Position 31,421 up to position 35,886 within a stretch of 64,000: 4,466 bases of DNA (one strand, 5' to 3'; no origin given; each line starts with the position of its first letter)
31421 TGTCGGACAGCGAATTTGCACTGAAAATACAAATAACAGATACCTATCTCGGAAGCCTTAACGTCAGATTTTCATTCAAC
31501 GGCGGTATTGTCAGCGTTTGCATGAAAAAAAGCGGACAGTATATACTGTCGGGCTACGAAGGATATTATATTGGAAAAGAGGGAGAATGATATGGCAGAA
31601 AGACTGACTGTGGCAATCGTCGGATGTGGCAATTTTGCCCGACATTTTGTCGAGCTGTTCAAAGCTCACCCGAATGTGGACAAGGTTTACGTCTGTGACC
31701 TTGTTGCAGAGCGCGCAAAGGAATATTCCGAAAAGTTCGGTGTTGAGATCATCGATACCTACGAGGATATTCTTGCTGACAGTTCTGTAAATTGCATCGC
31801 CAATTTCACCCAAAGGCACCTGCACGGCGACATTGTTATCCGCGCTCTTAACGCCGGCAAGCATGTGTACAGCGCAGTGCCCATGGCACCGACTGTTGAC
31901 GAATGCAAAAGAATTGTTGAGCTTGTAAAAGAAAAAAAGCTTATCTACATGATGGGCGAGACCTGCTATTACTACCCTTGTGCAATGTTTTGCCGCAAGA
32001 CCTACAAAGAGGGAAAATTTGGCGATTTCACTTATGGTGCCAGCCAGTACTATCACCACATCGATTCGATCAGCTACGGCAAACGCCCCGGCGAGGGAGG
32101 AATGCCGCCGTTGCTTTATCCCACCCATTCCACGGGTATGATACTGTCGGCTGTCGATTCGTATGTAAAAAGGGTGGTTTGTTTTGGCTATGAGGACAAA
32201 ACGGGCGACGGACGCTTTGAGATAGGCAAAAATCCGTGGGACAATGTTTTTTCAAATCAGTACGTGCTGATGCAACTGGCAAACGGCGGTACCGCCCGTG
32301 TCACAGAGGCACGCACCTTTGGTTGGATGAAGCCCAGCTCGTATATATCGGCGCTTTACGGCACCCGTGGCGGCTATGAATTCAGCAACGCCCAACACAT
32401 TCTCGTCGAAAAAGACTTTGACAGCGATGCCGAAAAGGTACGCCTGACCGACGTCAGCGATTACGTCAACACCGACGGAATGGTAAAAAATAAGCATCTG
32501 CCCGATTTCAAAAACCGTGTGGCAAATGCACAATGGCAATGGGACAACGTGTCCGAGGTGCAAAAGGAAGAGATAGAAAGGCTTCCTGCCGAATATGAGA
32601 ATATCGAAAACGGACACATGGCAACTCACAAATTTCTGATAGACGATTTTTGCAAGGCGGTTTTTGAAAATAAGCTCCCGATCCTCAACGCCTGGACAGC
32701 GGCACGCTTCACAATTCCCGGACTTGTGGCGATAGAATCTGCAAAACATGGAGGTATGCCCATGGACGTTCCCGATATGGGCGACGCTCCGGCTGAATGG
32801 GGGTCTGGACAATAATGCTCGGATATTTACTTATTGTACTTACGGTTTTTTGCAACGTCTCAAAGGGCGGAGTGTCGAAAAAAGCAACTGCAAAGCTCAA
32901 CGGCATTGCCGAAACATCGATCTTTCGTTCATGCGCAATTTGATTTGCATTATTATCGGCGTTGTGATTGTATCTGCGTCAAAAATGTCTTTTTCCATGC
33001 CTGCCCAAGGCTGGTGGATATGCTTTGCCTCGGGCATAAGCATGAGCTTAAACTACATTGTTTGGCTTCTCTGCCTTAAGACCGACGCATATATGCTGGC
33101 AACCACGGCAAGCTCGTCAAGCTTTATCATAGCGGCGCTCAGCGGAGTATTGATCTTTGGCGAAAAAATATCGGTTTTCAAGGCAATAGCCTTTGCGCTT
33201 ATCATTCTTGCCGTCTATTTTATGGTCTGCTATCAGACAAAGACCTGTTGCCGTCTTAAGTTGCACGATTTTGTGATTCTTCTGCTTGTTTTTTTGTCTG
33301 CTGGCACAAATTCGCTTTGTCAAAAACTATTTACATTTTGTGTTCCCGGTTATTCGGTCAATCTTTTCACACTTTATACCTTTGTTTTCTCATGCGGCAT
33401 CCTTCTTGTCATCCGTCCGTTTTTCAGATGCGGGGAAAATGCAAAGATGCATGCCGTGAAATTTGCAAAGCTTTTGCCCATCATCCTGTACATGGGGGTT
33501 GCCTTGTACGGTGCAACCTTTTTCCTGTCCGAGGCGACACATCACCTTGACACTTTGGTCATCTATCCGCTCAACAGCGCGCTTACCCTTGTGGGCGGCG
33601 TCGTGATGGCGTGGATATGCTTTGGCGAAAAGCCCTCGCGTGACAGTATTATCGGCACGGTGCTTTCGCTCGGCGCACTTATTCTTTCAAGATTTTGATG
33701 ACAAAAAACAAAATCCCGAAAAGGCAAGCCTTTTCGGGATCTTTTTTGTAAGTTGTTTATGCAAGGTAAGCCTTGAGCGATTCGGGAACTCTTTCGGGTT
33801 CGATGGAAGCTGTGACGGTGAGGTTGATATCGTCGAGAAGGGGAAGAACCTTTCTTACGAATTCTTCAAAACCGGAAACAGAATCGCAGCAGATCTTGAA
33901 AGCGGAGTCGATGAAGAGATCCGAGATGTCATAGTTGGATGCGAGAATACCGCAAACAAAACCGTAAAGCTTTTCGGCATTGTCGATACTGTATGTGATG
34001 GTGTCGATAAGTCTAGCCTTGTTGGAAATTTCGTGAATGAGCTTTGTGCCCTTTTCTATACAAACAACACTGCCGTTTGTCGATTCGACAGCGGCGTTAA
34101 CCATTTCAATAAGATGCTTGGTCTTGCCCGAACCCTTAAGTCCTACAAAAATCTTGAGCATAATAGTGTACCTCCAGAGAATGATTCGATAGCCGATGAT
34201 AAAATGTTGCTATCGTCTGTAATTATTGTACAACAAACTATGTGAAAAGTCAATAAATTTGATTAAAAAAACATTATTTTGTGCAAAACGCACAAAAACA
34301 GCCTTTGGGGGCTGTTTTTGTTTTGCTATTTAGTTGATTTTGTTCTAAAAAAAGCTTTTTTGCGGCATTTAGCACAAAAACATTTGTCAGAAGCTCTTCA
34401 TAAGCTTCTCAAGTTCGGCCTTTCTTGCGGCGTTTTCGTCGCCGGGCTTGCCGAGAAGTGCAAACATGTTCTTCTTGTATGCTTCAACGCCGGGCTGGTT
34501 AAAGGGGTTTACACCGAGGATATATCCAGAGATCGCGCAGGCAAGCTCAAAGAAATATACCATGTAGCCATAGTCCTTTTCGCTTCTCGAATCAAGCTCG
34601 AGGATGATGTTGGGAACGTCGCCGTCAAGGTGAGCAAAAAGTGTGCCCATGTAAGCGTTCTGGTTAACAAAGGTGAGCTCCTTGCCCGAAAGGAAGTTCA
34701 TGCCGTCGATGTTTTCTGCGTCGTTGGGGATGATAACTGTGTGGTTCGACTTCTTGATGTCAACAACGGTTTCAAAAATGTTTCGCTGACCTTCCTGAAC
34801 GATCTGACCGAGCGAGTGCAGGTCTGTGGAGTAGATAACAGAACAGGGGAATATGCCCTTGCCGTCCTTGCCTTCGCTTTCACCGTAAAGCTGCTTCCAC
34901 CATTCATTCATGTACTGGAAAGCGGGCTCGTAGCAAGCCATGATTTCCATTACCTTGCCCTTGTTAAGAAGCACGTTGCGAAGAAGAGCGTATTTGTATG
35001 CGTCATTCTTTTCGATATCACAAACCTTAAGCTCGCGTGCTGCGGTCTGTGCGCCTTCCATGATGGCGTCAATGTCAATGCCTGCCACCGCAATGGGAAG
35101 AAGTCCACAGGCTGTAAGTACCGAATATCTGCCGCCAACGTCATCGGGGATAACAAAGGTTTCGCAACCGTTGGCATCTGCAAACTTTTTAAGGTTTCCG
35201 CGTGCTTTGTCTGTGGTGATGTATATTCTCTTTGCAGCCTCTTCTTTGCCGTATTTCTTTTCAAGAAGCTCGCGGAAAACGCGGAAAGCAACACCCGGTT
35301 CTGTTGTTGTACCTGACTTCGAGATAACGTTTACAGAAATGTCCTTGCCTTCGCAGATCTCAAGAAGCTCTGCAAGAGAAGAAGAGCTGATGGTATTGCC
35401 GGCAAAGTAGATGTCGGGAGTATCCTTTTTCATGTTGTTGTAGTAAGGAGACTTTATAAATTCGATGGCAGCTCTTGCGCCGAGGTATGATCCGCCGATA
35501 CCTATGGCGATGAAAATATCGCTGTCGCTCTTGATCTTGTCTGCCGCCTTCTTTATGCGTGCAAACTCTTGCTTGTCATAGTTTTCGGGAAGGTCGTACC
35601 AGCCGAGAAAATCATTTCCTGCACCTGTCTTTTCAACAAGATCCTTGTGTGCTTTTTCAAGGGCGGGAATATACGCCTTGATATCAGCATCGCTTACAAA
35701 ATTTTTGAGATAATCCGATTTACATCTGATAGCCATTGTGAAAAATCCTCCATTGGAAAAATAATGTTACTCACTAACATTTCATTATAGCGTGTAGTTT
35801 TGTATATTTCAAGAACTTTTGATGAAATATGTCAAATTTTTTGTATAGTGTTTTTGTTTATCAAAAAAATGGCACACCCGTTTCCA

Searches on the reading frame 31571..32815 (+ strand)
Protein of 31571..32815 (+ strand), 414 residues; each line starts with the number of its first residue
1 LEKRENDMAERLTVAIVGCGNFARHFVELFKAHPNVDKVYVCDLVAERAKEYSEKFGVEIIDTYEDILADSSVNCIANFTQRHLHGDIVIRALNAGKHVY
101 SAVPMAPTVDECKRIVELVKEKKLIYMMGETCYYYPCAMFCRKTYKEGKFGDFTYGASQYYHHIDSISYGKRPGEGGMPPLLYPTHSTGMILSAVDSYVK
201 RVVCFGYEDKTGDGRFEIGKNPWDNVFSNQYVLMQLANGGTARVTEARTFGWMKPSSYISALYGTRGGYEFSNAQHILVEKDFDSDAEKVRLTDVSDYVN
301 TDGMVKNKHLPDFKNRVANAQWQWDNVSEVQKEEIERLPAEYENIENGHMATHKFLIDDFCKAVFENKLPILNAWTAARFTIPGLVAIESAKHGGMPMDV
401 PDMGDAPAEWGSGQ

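Call 3: search_protein_families(library=pfam, proteins=[window:31571-32815:+])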
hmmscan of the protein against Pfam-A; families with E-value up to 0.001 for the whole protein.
window:31571-32815:+ (414 aa): 1 family
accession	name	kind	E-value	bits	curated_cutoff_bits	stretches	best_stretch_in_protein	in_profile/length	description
PF01408.29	GFO_IDH_MocA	-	1.4e-21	77.8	24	1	13-129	2-119/120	Oxidoreductase family, NAD-binding Rossmann fold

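Call 4: search_protein_families(library=ncbifam, proteins=[window:31571-32815:+])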
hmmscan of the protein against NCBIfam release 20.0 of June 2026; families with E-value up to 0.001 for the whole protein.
window:31571-32815:+ (414 aa): 9 families
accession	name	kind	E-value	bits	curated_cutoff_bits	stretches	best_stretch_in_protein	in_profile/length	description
TIGR04380.1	myo_inos_iolG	equivalog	7.6e-17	61.2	355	1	12-153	2-145/330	inositol 2-dehydrogenase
NF040723.1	UDP-GlcNAcDh_Arch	equivalog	4.2e-16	59.3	450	1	12-153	1-141/302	UDP-N-acetylglucosamine 3-dehydrogenase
NF052479.1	LevoglcsnDh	equivalog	3.6e-15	55.5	650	1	33-154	33-155/386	levoglucosan dehydrogenase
NF058563.1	BT_2159_fam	equivalog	1.3e-12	47.4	650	1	13-127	2-117/350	disaccharide 3-dehydrogenase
NF052679.1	InsChiInosDhIolG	equivalog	8e-09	35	540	1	12-125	3-121/343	bifunctional inositol 2-dehydrogenase/D-chiro-inositol 1-dehydrogenase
NF007574.0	PRK10206.1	equivalog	1.2e-08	34.4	352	1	36-158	31-151/345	oxidoreductase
NF008607.0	PRK11579.1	subfamily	3.4e-06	26.3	330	1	8-161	1-153/346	oxidoreductase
NF058561.1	BT_2158_fam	equivalog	1.3e-05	24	750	1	9-131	33-155/487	glycoside 3-dehydrogenase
NF041392.1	XylDh_Gfo6_Halo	equivalog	0.00043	19.2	350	1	8-154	13-164/350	D-xylose 1-dehydrogenase Gfo6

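Call 63: search_solved_structures(query=window:31571-32815:+, max_evalue=0.000001)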
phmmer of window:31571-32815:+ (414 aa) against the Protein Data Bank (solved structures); distinct sequences matched with E-value up to 0.000001: 27.
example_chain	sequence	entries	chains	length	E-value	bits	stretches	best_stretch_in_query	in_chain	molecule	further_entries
7xr9_A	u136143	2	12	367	5.9e-18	68.4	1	11-272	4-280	DgpA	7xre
9m3d_B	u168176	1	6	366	3.8e-17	65.8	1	11-271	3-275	DgpA1 from W974-1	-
3e18_A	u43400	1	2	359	1.6e-14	57.1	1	12-214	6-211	oxidoreductase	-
3ec7_A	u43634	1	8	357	1.1e-13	54.3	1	12-128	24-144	Putative Dehydrogenase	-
9azo_A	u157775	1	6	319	8.6e-13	51.4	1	9-161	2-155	PmdC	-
3rc9_A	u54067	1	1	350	2.3e-12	50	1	9-202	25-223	Sugar 3-ketoreductase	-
1evj_A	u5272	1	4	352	4.1e-12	49.2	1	12-153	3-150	GLUCOSE-FRUCTOSE OXIDOREDUCTASE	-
3rbv_A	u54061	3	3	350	4.4e-12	49.1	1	9-202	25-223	Sugar 3-ketoreductase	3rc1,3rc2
3rcb_A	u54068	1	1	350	4.4e-12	49.1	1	9-202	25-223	Sugar 3-ketoreductase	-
6a3f_A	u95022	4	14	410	6.5e-12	48.5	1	41-153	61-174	Putative dehydrogenase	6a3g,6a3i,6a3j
1ofg_A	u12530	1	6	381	1e-11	47.8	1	11-153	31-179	GLUCOSE-FRUCTOSE OXIDOREDUCTASE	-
1ryd_A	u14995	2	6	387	1.1e-11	47.8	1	11-153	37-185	glucose-fructose oxidoreductase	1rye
3rc7_A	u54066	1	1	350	1.4e-11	47.4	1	9-200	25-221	Sugar 3-ketoreductase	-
1h6a_A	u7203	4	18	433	1.4e-11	47.4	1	11-152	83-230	PRECURSOR FORM OF GLUCOSE-FRUCTOSE OXIDOREDUCTASE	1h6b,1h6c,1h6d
3evn_A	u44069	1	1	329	9.3e-11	44.7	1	13-177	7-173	Oxidoreductase, Gfo/Idh/MocA family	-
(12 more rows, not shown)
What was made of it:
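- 31571..32815 (+): GFO2, a 414-aa GFO/IDH/MocA protein. It is a homologue (38-44% identity) of the 'Gfo8' gene that is part of the GRE operon in other genomes. Here it sits 2.7 kb downstream in a separate beta-lactamase-fold/GFO2/EamA unit. Whether it belongs to the system is uncertain. Best solved relative is DgpA, E 6e-18 (call 63).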

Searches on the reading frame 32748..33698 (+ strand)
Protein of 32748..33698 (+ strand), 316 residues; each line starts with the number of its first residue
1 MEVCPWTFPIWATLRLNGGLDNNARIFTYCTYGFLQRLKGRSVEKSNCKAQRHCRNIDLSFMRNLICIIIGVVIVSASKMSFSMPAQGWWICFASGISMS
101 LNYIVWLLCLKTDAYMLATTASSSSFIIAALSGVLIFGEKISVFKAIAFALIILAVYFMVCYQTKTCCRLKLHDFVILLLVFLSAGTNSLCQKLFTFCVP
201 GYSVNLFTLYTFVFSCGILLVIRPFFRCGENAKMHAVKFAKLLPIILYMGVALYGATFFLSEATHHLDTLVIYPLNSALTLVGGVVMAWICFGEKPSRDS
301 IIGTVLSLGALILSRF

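Call 90: search_protein_families(library=pfam, max_evalue=0.00001, proteins=[window:32748-33698:+])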
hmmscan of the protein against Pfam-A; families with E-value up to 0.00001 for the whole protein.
window:32748-33698:+ (316 aa): 1 family
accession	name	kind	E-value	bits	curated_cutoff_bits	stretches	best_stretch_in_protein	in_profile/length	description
PF00892.27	EamA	-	2.1e-14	54.4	28.2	2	57-160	31-134/135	EamA-like transporter family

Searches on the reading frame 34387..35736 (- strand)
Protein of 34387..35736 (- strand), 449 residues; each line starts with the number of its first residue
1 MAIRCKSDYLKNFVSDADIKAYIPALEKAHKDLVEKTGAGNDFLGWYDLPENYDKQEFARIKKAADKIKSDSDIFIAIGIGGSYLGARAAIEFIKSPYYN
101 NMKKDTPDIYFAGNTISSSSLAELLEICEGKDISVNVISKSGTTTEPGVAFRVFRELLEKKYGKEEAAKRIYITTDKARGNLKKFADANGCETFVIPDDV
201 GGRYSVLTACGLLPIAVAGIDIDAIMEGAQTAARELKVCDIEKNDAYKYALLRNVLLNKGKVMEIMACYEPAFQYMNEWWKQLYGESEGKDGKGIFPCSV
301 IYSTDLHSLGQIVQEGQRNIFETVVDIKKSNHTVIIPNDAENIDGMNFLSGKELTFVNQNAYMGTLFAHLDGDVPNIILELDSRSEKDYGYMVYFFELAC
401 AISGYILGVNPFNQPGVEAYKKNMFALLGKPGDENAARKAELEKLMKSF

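Call 90: search_protein_families(library=pfam, max_evalue=0.00001, proteins=[window:34387-35736:-])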
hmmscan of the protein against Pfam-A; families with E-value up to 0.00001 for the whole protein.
window:34387-35736:- (449 aa): 1 family
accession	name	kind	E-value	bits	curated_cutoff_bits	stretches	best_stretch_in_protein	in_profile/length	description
PF00342.24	PGI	-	2.1e-20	73.3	22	1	75-422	99-460/486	Phosphoglucose isomerase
